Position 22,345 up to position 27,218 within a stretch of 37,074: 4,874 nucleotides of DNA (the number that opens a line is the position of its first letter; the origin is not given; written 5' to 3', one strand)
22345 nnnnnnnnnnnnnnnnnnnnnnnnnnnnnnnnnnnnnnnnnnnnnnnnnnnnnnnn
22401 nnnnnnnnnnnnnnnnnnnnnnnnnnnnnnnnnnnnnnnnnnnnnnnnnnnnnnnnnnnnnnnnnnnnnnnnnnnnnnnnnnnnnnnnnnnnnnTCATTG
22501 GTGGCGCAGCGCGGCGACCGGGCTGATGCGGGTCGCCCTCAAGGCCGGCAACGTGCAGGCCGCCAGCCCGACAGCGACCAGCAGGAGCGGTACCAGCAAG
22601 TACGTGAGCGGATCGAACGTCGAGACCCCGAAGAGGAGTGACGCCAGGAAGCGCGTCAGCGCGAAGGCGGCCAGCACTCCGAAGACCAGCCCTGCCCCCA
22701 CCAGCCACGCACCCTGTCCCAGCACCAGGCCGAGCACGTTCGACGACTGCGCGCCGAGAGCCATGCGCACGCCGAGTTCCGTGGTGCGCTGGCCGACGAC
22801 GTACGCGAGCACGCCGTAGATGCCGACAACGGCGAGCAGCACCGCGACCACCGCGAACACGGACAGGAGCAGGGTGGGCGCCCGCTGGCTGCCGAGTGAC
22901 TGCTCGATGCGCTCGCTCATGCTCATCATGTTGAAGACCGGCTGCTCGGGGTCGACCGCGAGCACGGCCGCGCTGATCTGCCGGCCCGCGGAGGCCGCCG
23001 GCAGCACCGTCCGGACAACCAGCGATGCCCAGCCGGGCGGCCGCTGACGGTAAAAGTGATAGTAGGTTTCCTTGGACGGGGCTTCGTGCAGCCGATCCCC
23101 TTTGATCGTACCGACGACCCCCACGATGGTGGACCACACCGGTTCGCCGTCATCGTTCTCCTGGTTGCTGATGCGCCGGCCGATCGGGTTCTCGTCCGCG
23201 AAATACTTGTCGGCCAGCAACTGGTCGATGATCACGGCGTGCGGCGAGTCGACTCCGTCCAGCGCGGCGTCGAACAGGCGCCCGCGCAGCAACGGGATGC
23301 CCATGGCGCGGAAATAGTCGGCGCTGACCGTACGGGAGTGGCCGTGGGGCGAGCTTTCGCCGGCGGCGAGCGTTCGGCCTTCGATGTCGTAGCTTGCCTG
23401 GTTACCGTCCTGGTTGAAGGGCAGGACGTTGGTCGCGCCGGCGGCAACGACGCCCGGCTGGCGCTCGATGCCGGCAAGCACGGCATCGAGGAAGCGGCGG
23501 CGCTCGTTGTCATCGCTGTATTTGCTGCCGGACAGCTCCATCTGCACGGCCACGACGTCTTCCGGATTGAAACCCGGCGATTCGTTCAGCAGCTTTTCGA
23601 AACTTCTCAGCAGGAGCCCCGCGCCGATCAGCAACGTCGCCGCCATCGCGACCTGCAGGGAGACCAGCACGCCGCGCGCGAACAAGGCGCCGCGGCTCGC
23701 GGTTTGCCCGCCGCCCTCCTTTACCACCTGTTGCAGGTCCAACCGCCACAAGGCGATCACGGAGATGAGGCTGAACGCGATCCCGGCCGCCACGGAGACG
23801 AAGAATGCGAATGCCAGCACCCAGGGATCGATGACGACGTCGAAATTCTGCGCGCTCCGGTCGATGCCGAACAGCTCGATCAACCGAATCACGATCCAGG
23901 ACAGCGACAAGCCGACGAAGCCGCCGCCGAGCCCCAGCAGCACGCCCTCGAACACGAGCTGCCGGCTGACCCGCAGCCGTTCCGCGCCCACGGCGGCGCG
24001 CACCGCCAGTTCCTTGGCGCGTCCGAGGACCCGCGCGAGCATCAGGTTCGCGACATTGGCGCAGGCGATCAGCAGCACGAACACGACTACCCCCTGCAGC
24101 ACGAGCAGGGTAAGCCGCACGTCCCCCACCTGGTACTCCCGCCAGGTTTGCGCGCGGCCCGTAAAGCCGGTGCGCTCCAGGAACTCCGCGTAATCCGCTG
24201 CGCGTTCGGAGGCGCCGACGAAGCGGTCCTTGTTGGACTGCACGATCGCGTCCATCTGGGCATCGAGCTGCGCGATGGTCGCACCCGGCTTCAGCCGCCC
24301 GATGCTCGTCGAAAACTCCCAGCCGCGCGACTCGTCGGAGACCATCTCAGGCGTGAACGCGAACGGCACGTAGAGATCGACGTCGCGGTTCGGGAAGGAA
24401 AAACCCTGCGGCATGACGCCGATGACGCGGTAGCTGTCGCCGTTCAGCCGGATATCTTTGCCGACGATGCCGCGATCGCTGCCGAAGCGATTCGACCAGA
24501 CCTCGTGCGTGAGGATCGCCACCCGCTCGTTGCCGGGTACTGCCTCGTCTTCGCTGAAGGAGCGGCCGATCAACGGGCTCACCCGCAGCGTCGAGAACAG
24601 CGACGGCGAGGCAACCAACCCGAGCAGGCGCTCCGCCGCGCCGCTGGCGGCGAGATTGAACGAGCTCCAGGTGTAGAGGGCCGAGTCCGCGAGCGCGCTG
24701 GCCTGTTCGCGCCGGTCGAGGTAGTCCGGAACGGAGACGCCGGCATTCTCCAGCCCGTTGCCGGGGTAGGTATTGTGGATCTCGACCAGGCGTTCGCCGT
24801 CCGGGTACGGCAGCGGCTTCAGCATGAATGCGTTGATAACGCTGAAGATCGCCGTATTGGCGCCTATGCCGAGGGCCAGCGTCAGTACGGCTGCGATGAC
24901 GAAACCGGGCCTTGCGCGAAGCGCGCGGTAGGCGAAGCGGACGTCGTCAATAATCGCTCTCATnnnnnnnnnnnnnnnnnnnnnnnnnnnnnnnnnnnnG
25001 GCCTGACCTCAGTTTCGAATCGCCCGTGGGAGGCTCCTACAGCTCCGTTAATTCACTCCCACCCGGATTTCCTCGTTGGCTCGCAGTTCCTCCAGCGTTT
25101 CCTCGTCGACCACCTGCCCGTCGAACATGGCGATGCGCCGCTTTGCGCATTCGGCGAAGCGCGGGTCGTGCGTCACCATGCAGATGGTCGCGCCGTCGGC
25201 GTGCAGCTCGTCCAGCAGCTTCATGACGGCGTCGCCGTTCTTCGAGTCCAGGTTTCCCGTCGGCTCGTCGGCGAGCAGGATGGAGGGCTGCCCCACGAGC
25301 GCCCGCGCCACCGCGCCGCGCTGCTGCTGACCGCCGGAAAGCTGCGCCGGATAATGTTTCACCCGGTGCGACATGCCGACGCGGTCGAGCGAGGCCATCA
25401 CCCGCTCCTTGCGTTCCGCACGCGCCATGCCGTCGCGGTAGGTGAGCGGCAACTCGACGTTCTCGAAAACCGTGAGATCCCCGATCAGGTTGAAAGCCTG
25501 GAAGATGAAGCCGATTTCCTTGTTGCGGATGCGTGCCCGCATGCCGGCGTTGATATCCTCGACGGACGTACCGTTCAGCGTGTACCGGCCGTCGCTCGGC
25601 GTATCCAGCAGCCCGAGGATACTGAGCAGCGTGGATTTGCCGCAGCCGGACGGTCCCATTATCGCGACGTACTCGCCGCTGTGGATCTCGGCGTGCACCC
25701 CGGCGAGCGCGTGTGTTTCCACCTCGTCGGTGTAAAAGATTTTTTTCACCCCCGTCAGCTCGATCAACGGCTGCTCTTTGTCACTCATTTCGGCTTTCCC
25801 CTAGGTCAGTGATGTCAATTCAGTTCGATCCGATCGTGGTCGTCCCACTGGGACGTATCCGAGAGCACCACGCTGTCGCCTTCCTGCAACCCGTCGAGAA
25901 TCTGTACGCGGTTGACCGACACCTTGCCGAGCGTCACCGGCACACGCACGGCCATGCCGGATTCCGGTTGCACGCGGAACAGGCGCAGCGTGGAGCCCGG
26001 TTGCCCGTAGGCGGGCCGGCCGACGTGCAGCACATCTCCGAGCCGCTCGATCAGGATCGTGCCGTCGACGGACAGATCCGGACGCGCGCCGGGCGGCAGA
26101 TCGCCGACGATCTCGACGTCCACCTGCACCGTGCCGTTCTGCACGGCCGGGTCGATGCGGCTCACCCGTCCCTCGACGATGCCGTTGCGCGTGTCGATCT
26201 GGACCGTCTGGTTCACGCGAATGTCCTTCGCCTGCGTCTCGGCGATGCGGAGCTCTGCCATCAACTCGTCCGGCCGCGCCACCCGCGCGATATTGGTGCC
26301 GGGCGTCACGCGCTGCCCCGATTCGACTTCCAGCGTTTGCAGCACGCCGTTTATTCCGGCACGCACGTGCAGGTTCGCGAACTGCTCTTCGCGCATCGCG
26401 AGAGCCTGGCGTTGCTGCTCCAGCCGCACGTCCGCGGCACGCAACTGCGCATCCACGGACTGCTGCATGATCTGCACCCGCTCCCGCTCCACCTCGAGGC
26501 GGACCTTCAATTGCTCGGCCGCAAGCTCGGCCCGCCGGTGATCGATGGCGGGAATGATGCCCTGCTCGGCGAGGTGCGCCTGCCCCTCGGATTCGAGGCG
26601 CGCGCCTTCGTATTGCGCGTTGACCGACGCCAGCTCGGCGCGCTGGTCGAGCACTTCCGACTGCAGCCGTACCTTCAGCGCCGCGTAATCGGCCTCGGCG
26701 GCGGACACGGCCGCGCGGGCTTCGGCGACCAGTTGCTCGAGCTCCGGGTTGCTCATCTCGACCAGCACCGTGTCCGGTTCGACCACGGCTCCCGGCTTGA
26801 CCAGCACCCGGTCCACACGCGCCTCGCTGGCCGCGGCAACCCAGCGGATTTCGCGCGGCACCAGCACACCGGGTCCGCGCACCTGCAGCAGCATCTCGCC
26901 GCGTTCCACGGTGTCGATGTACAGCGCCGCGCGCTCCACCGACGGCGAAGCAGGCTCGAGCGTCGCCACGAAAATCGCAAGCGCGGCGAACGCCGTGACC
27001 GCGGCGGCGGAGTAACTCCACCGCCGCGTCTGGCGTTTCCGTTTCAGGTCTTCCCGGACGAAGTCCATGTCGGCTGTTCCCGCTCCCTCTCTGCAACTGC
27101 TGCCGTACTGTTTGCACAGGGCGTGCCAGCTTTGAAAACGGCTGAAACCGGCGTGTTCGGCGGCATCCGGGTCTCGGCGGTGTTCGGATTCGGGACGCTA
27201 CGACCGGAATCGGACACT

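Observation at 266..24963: Nine intact ADOP-type permease paralogues plus one relic in a single co-oriented array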

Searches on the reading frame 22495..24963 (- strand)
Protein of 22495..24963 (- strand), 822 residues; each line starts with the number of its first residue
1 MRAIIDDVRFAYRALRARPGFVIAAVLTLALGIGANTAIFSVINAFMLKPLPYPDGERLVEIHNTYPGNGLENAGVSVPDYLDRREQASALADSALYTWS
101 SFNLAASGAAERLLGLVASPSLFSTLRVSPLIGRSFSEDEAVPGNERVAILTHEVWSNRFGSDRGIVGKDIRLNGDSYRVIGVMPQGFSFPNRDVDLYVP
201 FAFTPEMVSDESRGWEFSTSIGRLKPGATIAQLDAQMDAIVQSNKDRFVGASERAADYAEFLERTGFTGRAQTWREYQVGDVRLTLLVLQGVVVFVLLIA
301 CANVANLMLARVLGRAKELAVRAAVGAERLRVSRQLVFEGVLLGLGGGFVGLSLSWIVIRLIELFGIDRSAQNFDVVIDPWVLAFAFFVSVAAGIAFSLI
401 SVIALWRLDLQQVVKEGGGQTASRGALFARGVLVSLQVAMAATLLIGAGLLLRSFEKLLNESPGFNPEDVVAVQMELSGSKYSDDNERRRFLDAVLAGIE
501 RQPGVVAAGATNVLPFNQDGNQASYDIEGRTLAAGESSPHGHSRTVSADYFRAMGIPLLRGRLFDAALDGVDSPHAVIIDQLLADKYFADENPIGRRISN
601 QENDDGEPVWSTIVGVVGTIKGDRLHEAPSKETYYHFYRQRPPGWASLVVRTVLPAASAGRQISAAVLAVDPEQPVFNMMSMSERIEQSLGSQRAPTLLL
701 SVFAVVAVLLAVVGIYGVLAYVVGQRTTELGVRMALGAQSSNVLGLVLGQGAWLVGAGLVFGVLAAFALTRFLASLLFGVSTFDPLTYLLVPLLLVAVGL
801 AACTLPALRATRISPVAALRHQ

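Call 6: search_protein_families(library=ncbifam, proteins=[window:22495-24963:-], max_evalue=0.00001)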
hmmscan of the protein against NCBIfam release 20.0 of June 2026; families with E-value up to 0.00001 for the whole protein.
window:22495-24963:- (822 aa): 2 families
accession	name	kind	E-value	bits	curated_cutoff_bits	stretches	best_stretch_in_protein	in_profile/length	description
TIGR03434.1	ADOP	subfamily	1.2e-262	873.7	622.3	1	5-821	2-802/803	ADOP family duplicated permease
NF007826.0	PRK10535.1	equivalog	5.8e-22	77.7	966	2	287-408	523-639/648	macrolide ABC transporter ATP-binding protein/permease MacB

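Call 7: search_protein_families(library=pfam, proteins=[window:22495-24963:-], max_evalue=0.001)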
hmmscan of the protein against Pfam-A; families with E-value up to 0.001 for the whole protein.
window:22495-24963:- (822 aa): 2 families
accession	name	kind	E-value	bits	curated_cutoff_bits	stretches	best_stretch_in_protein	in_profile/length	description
PF12704.14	MacB_PCD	-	1e-33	117.9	27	2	24-239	3-206/207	MacB-like periplasmic core domain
PF02687.27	FtsX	-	2.8e-24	85.9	25.5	2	292-406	3-116/120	FtsX-like permease C-terminal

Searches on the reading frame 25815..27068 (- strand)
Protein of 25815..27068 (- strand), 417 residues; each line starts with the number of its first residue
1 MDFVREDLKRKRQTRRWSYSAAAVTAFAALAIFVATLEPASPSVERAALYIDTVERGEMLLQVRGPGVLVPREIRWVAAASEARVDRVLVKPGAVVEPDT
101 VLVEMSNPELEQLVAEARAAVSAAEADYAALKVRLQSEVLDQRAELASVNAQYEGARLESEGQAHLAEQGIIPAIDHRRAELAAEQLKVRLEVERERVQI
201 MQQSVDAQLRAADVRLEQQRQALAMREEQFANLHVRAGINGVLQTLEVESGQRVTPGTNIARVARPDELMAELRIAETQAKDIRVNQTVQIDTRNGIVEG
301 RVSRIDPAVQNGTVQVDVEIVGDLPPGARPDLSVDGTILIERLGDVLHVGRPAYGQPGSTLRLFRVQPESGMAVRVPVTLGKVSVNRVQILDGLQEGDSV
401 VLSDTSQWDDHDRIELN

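Call 8: search_protein_families(library=ncbifam, proteins=[window:25815-27068:-], max_evalue=0.00001)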
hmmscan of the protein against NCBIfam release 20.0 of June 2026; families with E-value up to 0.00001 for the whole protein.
window:25815-27068:- (417 aa): 8 families
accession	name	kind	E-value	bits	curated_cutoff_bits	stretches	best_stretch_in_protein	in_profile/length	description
TIGR01730.1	RND_mfp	subfamily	3.8e-28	98.4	94.9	1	205-414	107-319/322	efflux RND transporter periplasmic adaptor subunit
NF038010.1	ABC_adapt_DarC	equivalog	5.5e-22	78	450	1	32-416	30-416/417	darobactin export ABC transporter periplasmic adaptor subunit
TIGR00999.1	8a0102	subfamily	2.7e-14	53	319.3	1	137-405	20-267/271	CzcB/NccB family metal efflux transporter periplasmic adaptor subunit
TIGR00998.1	8a0101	subfamily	3.3e-11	42.7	390.8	1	84-308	52-284/334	EmrA/EmrK family multidrug efflux transporter periplasmic adaptor subunit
NF002939.0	PRK03598.1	equivalog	7.8e-09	35.1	393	1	82-307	52-282/332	secretion protein HlyD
NF007785.0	PRK10476.1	equivalog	5.6e-08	32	376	1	77-309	51-288/347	multidrug transporter subunit MdtN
TIGR01843.1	type_I_hlyD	subfamily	2.8e-07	29.9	208.65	0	135-307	175-353/422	HlyD family type I secretion periplasmic adaptor subunit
TIGR03794.1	NHLM_micro_HlyD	equivalog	8.1e-07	28.3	156.2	0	111-269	152-290/421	NHLP bacteriocin system secretion protein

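Call 9: search_protein_families(library=pfam, proteins=[window:25815-27068:-], max_evalue=0.001)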
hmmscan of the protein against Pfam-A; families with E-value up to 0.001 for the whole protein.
window:25815-27068:- (417 aa): 4 families
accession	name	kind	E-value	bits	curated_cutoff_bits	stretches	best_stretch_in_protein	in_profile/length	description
PF13437.12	HlyD_3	-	4.5e-14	53.5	22.2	1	235-322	2-95/106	HlyD family secretion protein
PF16576.10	HlyD_D23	-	5.8e-14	52.3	30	1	73-318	18-197/214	Barrel-sandwich domain of CusB or HlyD membrane-fusion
PF13533.13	Biotin_lipoyl_2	-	0.00028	21.1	29.8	0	235-261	3-29/32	Biotin-lipoyl like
PF00364.28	Biotin_lipoyl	-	0.00079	19.7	22.1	0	231-262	41-72/73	Biotin-requiring enzyme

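Call 62: search_solved_structures(query=window:25815-27068:-, max_evalue=0.01)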
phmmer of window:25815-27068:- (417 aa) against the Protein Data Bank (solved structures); distinct sequences matched with E-value up to 0.01: 2.
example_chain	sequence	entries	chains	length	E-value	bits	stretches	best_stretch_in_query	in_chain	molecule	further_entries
20yy_D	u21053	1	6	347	1.1e-07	34.5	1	184-403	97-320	Multidrug efflux RND transporter periplasmic adaptor subunit MexJ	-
4kks_A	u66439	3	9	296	8.2e-06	28.4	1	233-407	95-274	Membrane fusion protein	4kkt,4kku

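Call 63: search_protein_families(library=padloc, proteins=[window:25815-27068:-], max_evalue=0.00001)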
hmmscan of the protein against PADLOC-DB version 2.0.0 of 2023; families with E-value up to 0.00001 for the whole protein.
window:25815-27068:- (417 aa): 0 families

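Call 76: find_homologous_proteins(query=window:25815-27068:-, max_evalue=1e-20)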
Query window:25815-27068:- (417 aa): 7843 proteins with E <= 1e-20 among 8000 candidates; the best 120 are listed.
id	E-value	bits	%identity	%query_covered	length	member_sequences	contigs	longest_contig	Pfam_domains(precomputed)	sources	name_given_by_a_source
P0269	7.5e-239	810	94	100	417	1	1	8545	PF25919.1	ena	-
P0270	1.2e-238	809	94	100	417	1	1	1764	PF25919.1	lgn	-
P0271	4.4e-233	791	90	100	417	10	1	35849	PF25919.1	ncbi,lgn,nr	ncbi:MAG TPA: HlyD family efflux transporter periplasmic adaptor subunit [Woeseiaceae bacterium]|nr:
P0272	6.8e-233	790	91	100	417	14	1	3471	PF25919.1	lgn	-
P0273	1.5e-230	783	89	100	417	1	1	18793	PF25919.1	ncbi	-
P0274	1.3e-228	776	89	100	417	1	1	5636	PF25919.1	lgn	-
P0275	1.9e-226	769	88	100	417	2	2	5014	PF25919.1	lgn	-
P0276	4.2e-226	768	88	100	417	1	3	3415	PF25919.1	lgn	-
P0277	8.9e-225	764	88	100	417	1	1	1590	PF25919.1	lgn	-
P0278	1.4e-224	763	88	100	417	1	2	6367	PF25919.1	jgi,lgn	jgi:HlyD family secretion protein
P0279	6.8e-223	758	86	100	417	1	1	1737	PF25989.1,PF25919.1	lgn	-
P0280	3.0e-221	752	87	100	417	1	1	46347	PF25989.1,PF25919.1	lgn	-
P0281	1.1e-220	750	87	100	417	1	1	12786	PF25984.1,PF25989.1,PF25919.1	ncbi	ncbi:MAG: efflux RND transporter periplasmic adaptor subunit [Woeseiaceae bacterium]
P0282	2.8e-220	749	86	100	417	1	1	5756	PF25989.1,PF25919.1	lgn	-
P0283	8.4e-220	747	86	100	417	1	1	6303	PF25989.1,PF25919.1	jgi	jgi:HlyD family secretion protein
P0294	2.1e-205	700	81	100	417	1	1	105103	PF25919.1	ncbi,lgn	ncbi:MAG: efflux RND transporter periplasmic adaptor subunit [Woeseia sp.]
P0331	4.0e-162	558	65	100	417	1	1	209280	PF25919.1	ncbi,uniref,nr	ncbi:efflux RND transporter periplasmic adaptor subunit [Wenzhouxiangella sediminis]|uniref:HlyD fam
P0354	1.3e-153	530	63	100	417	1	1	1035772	PF25989.1,PF25919.1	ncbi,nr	ncbi:efflux RND transporter periplasmic adaptor subunit [Halomonas denitrificans]|nr:efflux RND tran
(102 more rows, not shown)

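Call 77: find_encoding_contigs(protein=P0331, flank=10000, max_places=1)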
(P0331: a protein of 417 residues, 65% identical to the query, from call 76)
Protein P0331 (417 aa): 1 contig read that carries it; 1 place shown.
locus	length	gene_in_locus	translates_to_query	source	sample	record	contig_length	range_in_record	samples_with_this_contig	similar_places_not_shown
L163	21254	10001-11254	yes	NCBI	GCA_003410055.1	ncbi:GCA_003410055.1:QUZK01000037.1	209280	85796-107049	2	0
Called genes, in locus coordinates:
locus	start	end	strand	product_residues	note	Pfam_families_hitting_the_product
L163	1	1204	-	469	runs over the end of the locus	PF03951:Gln-synt_N, PF00120:Gln-synt_C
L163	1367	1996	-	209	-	PF01161:PBP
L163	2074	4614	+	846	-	PF00246:Peptidase_M14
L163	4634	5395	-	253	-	PF00027:cNMP_binding, PF13545:HTH_Crp_2, PF00325:Crp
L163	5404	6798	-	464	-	PF04055:Radical_SAM, PF06969:HemN_C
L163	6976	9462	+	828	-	PF26550:Tricorn_2nd (faint), PF07676:PD40 (faint), PF02129:Peptidase_S15 (faint), PF20434:BD-FAE (faint), PF00326:Peptidase_S9, PF01738:DLH (weak)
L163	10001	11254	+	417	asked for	PF25919:BSH_CusB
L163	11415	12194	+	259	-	PF00005:ABC_tran, PF13304:AAA_21 (faint)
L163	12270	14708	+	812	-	PF12704:MacB_PCD, PF02687:FtsX, PF12704:MacB_PCD, PF02687:FtsX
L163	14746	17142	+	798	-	PF12704:MacB_PCD, PF02687:FtsX, PF12704:MacB_PCD, PF02687:FtsX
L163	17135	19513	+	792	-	PF12704:MacB_PCD, PF02687:FtsX, PF12704:MacB_PCD, PF02687:FtsX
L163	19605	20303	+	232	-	PF00005:ABC_tran, PF02463:SMC_N (faint), PF13304:AAA_21 (faint)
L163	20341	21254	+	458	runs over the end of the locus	PF00072:Response_reg, PF00158:Sigma54_activat, PF14532:Sigma54_activ_2, PF00004:AAA, PF07728:AAA_5, PF25601:AAA_lid_14, PF02954:HTH_8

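Call 78: find_encoding_contigs(protein=P0354, flank=10000, max_places=1)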
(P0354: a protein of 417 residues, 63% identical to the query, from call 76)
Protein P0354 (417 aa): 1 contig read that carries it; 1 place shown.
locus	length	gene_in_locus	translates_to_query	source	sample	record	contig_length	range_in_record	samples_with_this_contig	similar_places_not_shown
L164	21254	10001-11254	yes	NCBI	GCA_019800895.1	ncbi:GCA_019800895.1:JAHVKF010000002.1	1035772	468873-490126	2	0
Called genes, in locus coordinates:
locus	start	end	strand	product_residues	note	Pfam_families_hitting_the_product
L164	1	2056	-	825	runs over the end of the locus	PF00082:Peptidase_S8, PF00395:SLH (weak)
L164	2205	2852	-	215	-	PF00072:Response_reg, PF00196:GerE, PF08281:Sigma70_r4_2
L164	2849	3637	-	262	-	PF07730:HisKA_3 (faint), PF13581:HATPase_c_2, PF02518:HATPase_c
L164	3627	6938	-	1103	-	PF00069:Pkinase, PF07714:PK_Tyr_Ser-Thr, PF03109:ABC1 (weak), PF13432:TPR_16, PF14559:TPR_19, PF13424:TPR_12, PF17874:TPR_MalT, PF13424:TPR_12, +7 more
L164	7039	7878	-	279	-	PF16697:Yop-YscD_cpl, PF00498:FHA, PF13185:GAF_2, PF01590:GAF, PF13492:GAF_3 (weak)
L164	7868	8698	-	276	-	PF20396:DUF6689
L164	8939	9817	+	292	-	PF04116:FA_hydroxylase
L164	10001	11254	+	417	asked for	PF25919:BSH_CusB (weak), PF25989:YknX_C (faint)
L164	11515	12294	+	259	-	PF00005:ABC_tran, PF13304:AAA_21 (faint)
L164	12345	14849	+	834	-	PF12704:MacB_PCD, PF02687:FtsX, PF12704:MacB_PCD, PF02687:FtsX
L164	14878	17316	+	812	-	PF12704:MacB_PCD, PF02687:FtsX, PF12704:MacB_PCD, PF02687:FtsX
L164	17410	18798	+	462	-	PF00072:Response_reg, PF00158:Sigma54_activat, PF14532:Sigma54_activ_2, PF00004:AAA (weak), PF07728:AAA_5 (weak), PF25601:AAA_lid_14, PF02954:HTH_8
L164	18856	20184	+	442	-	PF13188:PAS_8 (faint), PF13581:HATPase_c_2 (weak), PF02518:HATPase_c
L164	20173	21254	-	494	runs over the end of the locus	PF22842:Pel9A-like_beta_helix (weak)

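Call 79: find_encoding_contigs(protein=P0294, flank=10000, max_places=1)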
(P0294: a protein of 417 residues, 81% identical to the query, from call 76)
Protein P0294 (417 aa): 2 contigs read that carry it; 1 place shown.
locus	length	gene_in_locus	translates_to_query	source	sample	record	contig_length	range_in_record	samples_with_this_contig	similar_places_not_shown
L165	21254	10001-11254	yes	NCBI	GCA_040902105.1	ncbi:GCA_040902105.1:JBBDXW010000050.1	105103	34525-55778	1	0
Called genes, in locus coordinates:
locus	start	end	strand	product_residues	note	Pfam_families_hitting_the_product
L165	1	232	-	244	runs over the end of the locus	PF00392:GntR, PF07729:FCD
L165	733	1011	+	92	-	PF06964:Alpha-L-AF_C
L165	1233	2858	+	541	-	PF12161:HsdM_N, PF02384:N6_Mtase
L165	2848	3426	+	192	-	PF01420:Methylase_S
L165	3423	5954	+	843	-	PF18766:SWI2_SNF2, PF04851:ResIII, PF22679:T1R_D3-like, PF11867:T1RH-like_C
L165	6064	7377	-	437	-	PF02720:DUF222, PF01844:HNH (weak)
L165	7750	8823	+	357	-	PF07944:Beta-AFase-like_GH127_cat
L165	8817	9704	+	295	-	PF07944:Beta-AFase-like_GH127_cat, PF20736:Glyco_hydro127M, PF16375:DUF4986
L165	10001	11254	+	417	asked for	PF25919:BSH_CusB (weak)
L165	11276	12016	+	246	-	PF00005:ABC_tran, PF02463:SMC_N (faint), PF13304:AAA_21 (faint)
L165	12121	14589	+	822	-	PF12704:MacB_PCD, PF02687:FtsX, PF12704:MacB_PCD, PF02687:FtsX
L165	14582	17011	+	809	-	PF12704:MacB_PCD, PF02687:FtsX, PF12704:MacB_PCD, PF02687:FtsX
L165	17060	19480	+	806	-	PF12704:MacB_PCD, PF02687:FtsX, PF12704:MacB_PCD, PF02687:FtsX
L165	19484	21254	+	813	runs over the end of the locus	PF12704:MacB_PCD, PF02687:FtsX, PF12704:MacB_PCD, PF02687:FtsX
